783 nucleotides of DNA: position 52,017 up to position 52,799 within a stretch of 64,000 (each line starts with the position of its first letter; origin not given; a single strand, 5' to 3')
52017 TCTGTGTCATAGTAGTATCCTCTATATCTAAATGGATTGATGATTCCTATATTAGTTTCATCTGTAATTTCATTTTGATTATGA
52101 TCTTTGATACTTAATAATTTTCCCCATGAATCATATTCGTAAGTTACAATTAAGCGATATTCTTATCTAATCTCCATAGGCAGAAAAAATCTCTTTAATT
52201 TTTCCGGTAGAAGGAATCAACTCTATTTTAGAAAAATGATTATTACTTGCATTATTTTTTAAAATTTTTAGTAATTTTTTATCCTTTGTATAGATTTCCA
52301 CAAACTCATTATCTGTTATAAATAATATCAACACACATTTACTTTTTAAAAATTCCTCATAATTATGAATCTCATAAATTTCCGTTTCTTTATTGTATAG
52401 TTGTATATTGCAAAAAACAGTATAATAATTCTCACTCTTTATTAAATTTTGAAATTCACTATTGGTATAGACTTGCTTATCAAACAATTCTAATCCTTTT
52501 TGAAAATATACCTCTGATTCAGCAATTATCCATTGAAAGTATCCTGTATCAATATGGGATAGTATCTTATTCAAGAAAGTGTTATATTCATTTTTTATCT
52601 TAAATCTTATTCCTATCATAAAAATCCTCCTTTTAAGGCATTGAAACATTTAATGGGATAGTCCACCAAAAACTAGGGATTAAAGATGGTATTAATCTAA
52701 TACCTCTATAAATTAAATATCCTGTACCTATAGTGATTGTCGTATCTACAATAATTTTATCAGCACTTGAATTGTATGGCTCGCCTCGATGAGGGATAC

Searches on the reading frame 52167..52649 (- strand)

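Call 17: search_protein_families(library=pfam, proteins=[window:52167-52649:-], max_evalue=0.001)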
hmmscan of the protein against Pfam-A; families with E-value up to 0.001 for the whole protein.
window:52167-52649:- (160 aa): 1 family
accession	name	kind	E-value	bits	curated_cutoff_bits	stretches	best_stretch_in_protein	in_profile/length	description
PF10903.13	DUF2691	-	1.1e-31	110.3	25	1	13-146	3-142/152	Protein of unknown function (DUF2691)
